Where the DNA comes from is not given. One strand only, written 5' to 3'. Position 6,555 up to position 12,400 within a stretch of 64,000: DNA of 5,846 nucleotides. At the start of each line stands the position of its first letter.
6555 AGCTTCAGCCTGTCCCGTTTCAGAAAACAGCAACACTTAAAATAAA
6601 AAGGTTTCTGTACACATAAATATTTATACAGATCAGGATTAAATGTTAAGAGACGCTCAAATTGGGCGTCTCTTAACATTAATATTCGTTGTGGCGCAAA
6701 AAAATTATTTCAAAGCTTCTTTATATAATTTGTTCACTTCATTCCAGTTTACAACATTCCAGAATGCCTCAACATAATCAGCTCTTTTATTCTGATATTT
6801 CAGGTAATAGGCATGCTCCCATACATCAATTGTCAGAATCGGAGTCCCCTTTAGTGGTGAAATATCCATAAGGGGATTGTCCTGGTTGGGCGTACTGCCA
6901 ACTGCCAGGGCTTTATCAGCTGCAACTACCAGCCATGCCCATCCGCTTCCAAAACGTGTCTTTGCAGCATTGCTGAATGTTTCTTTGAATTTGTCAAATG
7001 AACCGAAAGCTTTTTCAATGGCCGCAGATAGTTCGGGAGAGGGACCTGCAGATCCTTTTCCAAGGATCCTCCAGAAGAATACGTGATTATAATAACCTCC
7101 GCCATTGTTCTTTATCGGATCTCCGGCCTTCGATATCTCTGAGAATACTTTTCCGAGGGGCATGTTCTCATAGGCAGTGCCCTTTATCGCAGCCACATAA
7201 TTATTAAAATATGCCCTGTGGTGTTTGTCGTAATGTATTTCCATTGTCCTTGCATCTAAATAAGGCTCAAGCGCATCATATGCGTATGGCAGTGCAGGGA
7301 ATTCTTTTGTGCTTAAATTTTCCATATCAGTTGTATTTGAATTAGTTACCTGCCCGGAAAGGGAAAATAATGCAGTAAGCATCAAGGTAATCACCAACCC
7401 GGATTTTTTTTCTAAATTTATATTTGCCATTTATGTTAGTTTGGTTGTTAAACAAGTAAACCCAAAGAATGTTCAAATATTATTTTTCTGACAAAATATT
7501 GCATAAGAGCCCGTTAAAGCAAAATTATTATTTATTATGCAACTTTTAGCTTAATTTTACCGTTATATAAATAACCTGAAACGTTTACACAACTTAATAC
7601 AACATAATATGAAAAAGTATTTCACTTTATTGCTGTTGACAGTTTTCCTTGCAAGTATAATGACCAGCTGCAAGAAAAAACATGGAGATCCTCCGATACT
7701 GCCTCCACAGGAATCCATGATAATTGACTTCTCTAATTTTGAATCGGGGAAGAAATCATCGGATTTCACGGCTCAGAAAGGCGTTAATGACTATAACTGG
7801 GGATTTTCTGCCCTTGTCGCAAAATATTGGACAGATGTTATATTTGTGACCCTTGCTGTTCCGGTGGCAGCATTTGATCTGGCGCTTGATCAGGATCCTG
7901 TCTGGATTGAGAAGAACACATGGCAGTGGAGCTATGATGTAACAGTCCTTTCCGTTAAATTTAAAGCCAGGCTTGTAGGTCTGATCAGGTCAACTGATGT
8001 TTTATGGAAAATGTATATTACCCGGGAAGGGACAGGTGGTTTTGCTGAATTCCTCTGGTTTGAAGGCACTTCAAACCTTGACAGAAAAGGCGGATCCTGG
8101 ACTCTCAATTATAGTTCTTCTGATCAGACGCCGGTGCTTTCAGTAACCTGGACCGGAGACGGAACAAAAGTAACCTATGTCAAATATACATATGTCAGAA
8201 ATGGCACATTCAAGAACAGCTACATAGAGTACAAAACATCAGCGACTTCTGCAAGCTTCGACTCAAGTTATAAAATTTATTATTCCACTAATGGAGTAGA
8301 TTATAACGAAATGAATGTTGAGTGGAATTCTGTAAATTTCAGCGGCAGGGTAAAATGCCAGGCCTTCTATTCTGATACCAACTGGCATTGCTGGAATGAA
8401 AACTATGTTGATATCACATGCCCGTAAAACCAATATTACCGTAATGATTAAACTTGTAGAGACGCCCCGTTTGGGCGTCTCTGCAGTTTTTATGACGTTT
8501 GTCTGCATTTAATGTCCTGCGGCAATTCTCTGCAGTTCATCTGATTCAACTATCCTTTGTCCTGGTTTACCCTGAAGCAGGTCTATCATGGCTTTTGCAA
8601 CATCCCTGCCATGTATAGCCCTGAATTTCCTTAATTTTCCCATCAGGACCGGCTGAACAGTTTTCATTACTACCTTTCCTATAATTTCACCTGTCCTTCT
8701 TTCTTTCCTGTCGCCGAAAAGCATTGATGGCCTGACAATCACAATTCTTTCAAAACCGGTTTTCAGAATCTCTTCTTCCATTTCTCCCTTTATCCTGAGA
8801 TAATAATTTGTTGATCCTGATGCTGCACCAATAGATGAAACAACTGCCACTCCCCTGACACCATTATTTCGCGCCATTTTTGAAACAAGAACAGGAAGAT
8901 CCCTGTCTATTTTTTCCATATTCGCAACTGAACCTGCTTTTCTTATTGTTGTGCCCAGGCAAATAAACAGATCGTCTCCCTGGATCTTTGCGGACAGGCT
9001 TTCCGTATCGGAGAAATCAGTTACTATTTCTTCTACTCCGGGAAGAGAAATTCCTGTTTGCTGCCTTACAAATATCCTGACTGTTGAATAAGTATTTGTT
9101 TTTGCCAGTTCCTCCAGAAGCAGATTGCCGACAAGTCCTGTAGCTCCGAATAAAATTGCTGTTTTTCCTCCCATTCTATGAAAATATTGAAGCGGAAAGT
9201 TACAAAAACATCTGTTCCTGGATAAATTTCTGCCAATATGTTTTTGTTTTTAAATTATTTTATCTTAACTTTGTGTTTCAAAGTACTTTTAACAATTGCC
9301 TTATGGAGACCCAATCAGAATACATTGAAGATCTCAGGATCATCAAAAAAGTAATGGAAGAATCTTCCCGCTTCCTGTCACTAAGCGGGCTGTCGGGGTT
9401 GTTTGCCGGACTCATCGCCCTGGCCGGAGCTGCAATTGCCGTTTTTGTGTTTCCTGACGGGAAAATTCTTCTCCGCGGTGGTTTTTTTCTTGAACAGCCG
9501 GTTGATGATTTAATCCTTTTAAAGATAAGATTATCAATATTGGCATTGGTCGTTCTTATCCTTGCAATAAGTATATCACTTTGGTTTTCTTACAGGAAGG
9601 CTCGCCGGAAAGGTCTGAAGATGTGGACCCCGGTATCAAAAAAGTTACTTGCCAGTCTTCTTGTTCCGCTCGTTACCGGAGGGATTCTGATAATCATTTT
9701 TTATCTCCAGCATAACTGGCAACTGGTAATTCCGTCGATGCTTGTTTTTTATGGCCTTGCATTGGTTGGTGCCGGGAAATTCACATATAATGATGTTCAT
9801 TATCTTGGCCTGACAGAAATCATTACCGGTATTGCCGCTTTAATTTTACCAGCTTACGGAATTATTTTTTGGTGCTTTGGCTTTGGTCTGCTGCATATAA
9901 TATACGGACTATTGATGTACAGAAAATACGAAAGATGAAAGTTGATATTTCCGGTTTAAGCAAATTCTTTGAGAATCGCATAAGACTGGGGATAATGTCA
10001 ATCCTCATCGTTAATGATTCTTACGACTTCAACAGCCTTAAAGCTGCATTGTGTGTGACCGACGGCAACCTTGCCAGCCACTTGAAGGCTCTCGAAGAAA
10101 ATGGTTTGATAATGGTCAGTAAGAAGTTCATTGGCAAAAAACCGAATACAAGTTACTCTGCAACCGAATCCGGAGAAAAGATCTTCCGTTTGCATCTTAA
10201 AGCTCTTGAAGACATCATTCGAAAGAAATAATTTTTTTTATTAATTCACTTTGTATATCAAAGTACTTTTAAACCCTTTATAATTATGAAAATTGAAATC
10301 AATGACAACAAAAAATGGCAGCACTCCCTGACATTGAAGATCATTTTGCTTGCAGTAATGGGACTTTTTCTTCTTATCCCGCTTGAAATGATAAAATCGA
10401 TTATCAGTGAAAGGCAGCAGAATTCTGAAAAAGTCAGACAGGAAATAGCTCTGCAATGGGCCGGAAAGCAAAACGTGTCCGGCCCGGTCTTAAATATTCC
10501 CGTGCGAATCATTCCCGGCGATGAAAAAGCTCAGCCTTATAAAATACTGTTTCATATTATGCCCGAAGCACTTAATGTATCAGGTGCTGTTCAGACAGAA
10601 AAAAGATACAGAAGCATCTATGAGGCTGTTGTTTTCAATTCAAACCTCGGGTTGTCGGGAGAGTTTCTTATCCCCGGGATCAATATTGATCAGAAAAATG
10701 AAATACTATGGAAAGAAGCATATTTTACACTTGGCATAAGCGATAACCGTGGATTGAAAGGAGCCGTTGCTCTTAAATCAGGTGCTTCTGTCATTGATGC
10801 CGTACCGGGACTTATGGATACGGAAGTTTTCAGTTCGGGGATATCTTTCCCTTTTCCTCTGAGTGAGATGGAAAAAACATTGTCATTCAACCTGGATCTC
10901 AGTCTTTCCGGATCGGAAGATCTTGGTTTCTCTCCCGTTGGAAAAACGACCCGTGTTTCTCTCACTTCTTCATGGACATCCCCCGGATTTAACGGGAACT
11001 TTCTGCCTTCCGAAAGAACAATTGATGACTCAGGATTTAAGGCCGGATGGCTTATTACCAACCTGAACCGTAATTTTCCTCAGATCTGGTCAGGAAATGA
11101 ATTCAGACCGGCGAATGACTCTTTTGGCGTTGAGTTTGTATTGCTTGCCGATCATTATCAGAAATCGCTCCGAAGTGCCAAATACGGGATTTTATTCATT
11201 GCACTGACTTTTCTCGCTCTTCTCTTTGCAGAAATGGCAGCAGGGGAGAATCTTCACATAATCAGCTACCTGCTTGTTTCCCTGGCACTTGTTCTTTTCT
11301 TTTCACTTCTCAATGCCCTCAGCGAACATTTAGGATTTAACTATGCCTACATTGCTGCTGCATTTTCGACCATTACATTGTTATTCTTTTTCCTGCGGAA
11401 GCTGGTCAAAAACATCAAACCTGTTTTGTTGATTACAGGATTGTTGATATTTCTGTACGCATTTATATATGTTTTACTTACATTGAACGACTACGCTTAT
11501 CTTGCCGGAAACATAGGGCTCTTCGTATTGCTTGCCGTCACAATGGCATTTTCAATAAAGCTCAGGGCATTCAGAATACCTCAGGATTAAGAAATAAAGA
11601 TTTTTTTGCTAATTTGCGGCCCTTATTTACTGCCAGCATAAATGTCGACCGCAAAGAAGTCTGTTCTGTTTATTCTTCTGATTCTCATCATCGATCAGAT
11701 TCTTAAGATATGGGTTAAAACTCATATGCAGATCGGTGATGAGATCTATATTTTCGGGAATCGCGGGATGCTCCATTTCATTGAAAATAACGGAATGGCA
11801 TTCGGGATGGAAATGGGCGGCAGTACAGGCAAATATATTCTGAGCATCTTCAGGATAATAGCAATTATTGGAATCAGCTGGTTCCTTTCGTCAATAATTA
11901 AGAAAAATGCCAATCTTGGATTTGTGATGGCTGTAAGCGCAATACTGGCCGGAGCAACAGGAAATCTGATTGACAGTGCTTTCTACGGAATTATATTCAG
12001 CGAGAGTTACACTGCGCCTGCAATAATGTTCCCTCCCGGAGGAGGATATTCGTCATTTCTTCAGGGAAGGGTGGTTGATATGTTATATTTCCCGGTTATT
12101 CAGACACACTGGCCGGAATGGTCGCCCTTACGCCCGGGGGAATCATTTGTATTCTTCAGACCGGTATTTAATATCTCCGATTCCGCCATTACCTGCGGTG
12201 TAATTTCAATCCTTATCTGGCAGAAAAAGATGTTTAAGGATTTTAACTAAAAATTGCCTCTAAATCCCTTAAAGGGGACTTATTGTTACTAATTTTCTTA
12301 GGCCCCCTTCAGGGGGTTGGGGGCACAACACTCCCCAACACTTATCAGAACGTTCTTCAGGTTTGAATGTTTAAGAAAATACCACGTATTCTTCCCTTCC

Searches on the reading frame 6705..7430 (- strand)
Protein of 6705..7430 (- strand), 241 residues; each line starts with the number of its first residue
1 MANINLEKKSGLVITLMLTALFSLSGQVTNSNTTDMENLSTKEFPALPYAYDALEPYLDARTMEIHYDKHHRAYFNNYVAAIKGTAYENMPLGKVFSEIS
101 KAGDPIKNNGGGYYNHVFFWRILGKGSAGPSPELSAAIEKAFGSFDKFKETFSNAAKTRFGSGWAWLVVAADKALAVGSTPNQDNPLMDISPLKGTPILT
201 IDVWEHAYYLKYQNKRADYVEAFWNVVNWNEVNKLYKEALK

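Call 53: search_protein_families(library=pfam, proteins=[window:6705-7430:-], max_evalue=0.001)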
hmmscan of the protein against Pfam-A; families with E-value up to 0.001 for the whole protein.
window:6705-7430:- (241 aa): 2 families
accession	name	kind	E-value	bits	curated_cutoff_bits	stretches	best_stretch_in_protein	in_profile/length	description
PF02777.23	Sod_Fe_C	-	5.9e-43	145.5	20.9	1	131-234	2-101/102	Iron/manganese superoxide dismutases, C-terminal domain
PF00081.27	Sod_Fe_N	-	4.4e-25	88.4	27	1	43-123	3-81/82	Iron/manganese superoxide dismutases, alpha-hairpin domain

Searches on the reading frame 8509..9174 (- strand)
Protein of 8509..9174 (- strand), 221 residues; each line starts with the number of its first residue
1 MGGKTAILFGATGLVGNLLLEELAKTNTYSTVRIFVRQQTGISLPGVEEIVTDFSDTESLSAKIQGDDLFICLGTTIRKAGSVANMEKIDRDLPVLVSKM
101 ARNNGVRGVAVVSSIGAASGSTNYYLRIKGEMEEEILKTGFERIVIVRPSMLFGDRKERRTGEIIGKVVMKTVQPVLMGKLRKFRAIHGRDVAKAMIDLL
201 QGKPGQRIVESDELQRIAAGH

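Call 53: search_protein_families(library=pfam, proteins=[window:8509-9174:-], max_evalue=0.001)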
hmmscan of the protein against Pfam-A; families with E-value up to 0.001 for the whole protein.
window:8509-9174:- (221 aa): 6 families
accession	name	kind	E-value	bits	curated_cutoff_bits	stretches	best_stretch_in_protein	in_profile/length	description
PF13460.12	NAD_binding_10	-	3.4e-14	53.5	27.2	1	10-201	1-182/184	NAD(P)H-binding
PF01370.27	Epimerase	-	1.3e-05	25.2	20.9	1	7-202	2-227/240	NAD dependent epimerase/dehydratase family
PF07993.18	NAD_binding_4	-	1.3e-05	25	20.1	0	10-41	3-35/258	Male sterility protein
PF05368.20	NmrA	-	0.00011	22.3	27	1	4-75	3-78/298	NmrA-like family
PF08732.16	HIM1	-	0.00068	19.7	28.7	1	71-161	53-148/169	HIM1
PF04321.23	RmlD_sub_bind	-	0.0009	18.8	27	0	122-203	122-200/287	RmlD substrate binding domain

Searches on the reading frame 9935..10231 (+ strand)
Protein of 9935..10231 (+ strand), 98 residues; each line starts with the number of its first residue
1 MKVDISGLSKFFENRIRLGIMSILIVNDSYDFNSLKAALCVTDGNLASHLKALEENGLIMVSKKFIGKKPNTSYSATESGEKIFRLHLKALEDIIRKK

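Call 52: search_protein_families(library=pfam, proteins=[window:9935-10231:+], max_evalue=0.001)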
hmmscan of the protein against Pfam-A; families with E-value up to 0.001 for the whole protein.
window:9935-10231:+ (98 aa): 3 families
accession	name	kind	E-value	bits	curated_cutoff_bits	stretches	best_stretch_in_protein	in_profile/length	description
PF13601.12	HTH_34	-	1.5e-25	89.6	27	1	16-95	1-80/80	Winged helix DNA-binding domain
PF01022.26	HTH_5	-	0.0001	22.5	22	1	16-59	3-45/47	Bacterial regulatory protein, arsR family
PF01638.23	HxlR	-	0.0001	22.5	20.8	1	27-93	16-81/91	HxlR-like helix-turn-helix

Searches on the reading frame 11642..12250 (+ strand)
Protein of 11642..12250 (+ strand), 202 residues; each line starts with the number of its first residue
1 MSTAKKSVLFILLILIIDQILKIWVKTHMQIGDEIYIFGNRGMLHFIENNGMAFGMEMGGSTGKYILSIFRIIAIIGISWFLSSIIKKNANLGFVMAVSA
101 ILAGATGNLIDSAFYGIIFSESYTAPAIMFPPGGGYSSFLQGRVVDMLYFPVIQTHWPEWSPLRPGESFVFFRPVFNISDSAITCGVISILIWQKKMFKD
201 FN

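Call 51: search_protein_families(library=pfam, proteins=[window:11642-12250:+], max_evalue=0.00001)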
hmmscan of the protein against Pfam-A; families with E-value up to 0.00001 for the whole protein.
window:11642-12250:+ (202 aa): 1 family
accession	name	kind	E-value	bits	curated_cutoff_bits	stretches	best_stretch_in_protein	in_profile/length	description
PF01252.23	Peptidase_A8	-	3.2e-33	115.4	25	1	11-192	2-138/142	Signal peptidase (SPase) II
